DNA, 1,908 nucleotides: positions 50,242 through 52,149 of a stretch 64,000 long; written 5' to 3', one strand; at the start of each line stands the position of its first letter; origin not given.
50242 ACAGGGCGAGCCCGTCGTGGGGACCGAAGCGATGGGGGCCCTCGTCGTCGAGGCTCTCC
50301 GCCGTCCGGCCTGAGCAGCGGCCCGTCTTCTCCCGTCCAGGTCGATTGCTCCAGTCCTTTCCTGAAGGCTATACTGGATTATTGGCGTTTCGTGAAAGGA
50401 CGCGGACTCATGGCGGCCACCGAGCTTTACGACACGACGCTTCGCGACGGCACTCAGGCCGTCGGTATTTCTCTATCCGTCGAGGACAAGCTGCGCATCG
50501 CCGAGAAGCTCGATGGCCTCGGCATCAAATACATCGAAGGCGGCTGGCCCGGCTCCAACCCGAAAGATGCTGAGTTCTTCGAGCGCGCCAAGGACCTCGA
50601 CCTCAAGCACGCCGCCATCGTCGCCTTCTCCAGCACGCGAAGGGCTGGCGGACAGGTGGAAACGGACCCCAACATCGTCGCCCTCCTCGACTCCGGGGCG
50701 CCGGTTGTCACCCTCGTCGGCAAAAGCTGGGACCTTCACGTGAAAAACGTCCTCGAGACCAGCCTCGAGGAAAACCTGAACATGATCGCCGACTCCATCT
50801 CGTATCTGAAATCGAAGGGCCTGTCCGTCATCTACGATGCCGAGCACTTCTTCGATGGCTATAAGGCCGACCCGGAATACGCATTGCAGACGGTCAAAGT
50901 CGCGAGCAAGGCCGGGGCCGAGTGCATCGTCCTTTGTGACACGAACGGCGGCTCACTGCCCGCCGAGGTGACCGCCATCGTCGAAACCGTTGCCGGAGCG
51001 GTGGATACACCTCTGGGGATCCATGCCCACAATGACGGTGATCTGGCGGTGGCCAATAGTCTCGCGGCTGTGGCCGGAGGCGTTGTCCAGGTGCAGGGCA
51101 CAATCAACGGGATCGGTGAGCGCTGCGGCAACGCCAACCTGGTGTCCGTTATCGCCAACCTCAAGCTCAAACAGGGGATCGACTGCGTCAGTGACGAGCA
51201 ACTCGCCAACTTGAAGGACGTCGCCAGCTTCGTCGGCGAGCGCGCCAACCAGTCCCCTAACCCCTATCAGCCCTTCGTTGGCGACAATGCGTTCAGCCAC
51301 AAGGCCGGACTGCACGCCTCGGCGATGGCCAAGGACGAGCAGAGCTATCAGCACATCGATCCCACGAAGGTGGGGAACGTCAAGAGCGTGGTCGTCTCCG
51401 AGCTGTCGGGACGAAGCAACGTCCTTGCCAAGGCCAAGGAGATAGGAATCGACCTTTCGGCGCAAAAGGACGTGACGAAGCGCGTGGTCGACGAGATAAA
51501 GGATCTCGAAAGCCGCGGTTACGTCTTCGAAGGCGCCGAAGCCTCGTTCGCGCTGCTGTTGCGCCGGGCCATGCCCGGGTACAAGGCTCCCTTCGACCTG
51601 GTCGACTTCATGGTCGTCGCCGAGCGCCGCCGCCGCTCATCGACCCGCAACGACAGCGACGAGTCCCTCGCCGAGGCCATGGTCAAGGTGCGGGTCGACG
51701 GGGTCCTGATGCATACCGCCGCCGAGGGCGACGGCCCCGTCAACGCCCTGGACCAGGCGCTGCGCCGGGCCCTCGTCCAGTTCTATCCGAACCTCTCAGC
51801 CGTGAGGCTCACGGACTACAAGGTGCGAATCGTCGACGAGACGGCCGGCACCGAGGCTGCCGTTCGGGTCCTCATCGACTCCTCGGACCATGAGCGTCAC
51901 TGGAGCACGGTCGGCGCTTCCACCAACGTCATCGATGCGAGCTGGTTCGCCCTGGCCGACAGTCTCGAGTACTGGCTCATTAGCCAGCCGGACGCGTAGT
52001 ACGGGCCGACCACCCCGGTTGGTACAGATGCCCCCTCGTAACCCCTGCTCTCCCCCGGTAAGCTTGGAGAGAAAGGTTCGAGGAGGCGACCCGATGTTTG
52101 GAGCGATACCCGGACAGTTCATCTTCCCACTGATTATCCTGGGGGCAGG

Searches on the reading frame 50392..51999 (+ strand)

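Call 17: search_protein_families(library=ncbifam, proteins=[window:50392-51999:+], max_evalue=0.001)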
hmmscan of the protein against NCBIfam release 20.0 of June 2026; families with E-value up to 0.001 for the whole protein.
window:50392-51999:+ (535 aa): 27 families (the best 25 are shown)
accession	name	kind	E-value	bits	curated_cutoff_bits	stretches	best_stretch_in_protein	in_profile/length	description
TIGR00977.1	citramal_synth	equivalog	1.5e-223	742.9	450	1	11-530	3-518/526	citramalate synthase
NF002085.0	PRK00915.1-2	subfamily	2.7e-87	293.6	517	1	7-527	11-498/504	2-isopropylmalate synthase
TIGR02090.1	LEU1_arch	subfamily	2.2e-78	263.9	484.75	1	12-377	3-352/363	isopropylmalate/citramalate/homocitrate synthases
NF002086.0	PRK00915.1-3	equivalog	2.1e-73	247.5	532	1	11-526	8-499/516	2-isopropylmalate synthase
TIGR00973.1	leuA_bact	equivalog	9.4e-71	238.8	598.7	1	12-525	4-493/494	2-isopropylmalate synthase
NF002088.0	PRK00915.1-5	equivalog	1.5e-67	228.3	697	1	9-521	3-491/514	2-isopropylmalate synthase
TIGR02146.1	LysS_fung_arch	equivalog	7.6e-66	222.7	413.55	1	13-370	2-343/344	homocitrate synthase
NF041069.1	IPMS_Sufob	equivalog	2.4e-64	217.9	600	1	12-377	3-354/371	isopropylmalate synthase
NF002087.0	PRK00915.1-4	equivalog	6.3e-64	216.3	729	1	12-525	9-499/516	2-isopropylmalate synthase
TIGR02660.1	nifV_homocitr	equivalog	5e-62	210.3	462.9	1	12-372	4-348/365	homocitrate synthase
NF002084.0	PRK00915.1-1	equivalog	8e-61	206.1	748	1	12-525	7-496/523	2-isopropylmalate synthase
NF042433.1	CitmalDyn_Leptosp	equivalog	8.2e-48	163.2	950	1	11-372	9-364/514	(R)-citramalate synthase CimA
NF042434.1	IPMS_Lepto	equivalog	4.2e-37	128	500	1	12-371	8-368/374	2-isopropylmalate synthase LeuA2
NF002991.1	PRK03739.1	subfamily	6.6e-27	94.4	455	1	208-522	237-545/550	2-isopropylmalate synthase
NF006049.0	PRK08195.1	subfamily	4.6e-26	91.7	229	1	156-278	142-263/344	4-hyroxy-2-oxovalerate/4-hydroxy-2-oxopentanoic acid aldolase,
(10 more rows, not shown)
